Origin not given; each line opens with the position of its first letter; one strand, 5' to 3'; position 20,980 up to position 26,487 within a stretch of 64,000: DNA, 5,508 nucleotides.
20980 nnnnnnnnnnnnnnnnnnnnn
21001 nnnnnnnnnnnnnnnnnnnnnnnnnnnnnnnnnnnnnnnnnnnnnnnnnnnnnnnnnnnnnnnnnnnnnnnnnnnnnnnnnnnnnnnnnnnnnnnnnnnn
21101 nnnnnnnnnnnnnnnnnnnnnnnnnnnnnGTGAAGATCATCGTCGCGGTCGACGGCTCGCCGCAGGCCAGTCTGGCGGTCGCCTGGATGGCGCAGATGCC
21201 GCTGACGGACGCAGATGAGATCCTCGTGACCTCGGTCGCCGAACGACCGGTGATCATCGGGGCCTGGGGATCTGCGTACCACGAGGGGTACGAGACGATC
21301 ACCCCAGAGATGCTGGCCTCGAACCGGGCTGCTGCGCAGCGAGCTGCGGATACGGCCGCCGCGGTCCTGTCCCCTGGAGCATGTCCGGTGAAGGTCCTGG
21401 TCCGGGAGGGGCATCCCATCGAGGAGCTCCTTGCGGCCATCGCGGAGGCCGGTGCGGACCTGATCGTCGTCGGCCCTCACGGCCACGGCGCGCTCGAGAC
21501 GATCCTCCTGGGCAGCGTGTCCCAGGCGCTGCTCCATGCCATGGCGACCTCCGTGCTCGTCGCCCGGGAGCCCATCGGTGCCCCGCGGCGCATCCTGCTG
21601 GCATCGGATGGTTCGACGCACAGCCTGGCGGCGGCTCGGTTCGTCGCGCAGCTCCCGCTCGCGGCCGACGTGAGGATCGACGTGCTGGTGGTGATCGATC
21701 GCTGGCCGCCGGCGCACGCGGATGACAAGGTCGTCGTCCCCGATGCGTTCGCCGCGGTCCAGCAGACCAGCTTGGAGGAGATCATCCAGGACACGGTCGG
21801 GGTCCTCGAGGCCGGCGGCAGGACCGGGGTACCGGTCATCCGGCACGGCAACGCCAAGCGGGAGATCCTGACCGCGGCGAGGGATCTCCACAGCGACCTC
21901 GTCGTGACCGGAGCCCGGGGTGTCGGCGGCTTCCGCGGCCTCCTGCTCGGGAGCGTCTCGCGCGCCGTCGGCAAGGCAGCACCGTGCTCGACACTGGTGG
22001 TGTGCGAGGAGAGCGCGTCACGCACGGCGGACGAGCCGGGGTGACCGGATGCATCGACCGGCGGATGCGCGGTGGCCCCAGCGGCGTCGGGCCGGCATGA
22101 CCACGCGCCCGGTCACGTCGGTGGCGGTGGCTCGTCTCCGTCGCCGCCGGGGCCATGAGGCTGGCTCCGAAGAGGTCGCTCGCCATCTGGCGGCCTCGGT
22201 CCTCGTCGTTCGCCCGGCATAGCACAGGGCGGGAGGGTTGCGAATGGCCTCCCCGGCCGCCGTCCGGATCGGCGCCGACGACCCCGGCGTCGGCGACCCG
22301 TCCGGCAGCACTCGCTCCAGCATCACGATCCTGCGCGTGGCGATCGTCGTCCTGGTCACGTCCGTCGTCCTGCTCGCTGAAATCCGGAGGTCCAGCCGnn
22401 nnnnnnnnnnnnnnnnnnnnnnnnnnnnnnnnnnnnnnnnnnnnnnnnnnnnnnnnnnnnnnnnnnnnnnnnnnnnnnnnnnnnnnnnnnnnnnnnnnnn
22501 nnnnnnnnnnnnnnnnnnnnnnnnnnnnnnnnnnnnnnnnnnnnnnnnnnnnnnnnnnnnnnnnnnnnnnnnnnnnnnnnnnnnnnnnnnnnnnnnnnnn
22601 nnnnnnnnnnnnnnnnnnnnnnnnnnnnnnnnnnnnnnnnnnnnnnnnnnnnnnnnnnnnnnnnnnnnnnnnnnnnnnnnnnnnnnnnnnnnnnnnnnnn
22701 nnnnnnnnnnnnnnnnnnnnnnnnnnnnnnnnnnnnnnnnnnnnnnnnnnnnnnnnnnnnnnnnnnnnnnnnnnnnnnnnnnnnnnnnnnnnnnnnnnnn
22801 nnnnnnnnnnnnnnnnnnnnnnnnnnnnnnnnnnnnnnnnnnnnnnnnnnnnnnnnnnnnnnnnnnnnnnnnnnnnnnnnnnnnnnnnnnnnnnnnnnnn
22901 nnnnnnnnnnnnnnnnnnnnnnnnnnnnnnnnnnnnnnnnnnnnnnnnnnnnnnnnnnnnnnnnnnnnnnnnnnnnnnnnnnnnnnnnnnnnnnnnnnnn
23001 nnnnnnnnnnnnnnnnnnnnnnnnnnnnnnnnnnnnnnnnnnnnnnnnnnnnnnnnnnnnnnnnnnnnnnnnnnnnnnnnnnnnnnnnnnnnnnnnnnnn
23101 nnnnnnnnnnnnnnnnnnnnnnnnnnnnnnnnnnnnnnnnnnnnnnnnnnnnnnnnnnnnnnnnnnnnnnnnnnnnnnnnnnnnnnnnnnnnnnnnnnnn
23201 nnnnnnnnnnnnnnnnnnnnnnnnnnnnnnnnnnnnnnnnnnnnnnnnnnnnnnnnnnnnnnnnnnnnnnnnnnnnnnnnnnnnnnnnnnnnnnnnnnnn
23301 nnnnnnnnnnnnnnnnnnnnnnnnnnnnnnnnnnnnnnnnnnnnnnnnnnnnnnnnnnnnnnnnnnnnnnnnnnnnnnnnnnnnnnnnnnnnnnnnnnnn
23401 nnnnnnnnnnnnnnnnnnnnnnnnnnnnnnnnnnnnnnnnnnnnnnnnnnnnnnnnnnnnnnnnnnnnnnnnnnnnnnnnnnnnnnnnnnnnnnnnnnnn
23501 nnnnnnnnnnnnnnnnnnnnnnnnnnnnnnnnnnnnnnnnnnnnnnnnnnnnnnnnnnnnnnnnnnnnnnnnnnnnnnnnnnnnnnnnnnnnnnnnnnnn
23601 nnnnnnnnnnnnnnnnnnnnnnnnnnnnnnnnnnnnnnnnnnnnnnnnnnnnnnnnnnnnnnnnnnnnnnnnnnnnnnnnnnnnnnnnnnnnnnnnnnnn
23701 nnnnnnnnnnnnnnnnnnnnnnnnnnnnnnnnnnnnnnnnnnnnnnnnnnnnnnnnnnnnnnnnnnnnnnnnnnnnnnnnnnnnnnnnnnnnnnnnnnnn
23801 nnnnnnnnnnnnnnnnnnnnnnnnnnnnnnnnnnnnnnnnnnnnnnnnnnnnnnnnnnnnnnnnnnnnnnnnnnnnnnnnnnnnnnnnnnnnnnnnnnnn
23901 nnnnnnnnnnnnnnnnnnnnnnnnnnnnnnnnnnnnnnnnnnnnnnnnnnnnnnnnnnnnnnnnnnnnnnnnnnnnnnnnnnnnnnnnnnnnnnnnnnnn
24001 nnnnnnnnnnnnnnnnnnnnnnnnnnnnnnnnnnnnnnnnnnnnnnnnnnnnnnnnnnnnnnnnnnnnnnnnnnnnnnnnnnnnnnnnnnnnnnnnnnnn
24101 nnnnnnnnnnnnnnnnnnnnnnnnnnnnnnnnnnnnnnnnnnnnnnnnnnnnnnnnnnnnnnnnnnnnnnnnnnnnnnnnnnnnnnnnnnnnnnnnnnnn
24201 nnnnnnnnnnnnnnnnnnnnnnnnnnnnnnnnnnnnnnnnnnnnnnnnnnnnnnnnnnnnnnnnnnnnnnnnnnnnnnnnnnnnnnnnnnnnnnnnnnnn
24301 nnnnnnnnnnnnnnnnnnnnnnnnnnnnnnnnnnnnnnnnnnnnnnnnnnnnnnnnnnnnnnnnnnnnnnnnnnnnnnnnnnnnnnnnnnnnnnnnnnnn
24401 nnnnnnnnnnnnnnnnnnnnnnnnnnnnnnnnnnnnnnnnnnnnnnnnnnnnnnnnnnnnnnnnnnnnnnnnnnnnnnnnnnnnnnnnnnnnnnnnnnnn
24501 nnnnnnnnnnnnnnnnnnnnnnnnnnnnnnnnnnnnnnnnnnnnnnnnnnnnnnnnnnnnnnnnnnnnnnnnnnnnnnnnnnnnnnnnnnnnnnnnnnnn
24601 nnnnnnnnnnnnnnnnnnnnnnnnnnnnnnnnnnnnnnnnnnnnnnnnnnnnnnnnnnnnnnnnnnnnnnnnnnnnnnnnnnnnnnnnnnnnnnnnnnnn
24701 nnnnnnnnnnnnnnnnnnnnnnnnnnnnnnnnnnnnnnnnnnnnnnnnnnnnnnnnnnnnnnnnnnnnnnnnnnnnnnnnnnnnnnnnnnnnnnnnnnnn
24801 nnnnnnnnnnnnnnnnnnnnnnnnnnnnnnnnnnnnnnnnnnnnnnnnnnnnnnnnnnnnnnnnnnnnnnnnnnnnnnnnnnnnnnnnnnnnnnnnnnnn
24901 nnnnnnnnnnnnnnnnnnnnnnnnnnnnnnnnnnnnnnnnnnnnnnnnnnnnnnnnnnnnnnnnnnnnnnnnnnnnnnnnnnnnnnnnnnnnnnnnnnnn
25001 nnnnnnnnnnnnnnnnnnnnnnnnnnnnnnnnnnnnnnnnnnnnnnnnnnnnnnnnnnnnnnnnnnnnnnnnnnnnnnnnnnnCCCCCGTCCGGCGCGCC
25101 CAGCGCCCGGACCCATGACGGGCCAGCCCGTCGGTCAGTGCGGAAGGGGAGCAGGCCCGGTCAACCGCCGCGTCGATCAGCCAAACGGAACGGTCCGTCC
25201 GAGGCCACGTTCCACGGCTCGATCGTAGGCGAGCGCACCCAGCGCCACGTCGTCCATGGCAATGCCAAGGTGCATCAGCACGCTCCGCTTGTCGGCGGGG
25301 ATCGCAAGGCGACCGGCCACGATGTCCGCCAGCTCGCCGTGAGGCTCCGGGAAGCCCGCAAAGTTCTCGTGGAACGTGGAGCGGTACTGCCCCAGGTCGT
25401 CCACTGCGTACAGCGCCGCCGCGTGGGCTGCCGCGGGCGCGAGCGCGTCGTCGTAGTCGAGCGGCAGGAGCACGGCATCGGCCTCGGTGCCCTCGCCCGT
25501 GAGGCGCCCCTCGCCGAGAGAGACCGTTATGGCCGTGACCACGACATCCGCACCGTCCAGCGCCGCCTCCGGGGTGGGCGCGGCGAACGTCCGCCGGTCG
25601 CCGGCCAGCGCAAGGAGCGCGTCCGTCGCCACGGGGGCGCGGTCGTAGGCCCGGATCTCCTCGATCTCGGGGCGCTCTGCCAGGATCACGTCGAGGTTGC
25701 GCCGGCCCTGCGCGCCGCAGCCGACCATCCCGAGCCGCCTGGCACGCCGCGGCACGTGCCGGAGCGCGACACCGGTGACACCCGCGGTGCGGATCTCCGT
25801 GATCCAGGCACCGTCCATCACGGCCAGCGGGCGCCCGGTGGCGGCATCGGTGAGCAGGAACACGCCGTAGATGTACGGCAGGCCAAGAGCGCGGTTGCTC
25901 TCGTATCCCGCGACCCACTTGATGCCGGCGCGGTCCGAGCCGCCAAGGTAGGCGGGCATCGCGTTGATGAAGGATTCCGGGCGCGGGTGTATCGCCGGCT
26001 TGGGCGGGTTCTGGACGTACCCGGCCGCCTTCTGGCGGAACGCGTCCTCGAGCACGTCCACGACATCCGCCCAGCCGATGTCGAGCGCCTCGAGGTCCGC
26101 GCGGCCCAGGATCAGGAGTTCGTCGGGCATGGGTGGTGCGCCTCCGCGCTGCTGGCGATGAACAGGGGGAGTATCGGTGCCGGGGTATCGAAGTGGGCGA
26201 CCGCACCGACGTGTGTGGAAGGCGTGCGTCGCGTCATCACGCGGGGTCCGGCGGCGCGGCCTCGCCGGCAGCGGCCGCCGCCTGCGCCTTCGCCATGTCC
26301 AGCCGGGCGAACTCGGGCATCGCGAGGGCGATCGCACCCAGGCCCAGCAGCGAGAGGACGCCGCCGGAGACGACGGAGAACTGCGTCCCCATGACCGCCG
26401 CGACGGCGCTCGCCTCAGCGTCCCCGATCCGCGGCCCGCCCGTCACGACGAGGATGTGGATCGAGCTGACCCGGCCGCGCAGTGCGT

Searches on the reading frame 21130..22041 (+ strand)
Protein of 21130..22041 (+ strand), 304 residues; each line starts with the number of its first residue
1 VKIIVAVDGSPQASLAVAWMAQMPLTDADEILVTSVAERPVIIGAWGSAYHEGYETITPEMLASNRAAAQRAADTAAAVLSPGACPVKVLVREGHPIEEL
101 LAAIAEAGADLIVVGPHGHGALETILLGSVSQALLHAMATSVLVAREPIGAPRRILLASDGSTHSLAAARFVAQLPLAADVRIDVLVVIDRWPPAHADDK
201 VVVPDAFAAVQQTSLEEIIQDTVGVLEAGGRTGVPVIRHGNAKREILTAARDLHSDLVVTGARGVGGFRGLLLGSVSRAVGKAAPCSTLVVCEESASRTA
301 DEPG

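Call 49: search_protein_families(library=pfam, proteins=[window:21130-22041:+], max_evalue=0.00001)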
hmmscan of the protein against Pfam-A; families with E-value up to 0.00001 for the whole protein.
window:21130-22041:+ (304 aa): 1 family
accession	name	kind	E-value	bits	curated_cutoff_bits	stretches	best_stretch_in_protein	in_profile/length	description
PF00582.32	Usp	-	1.2e-47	162.4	24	2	153-291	3-140/141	Universal stress protein family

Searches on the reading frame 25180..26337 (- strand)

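Call 49: search_protein_families(library=pfam, proteins=[window:25180-26337:-], max_evalue=0.00001)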
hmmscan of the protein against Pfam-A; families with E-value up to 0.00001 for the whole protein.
window:25180-26337:- (386 aa): 1 family
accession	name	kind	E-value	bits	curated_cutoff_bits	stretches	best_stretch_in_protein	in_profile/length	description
PF02423.21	OCD_Mu_crystall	-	1e-43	149.9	24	1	90-376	18-312/314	Ornithine cyclodeaminase/mu-crystallin family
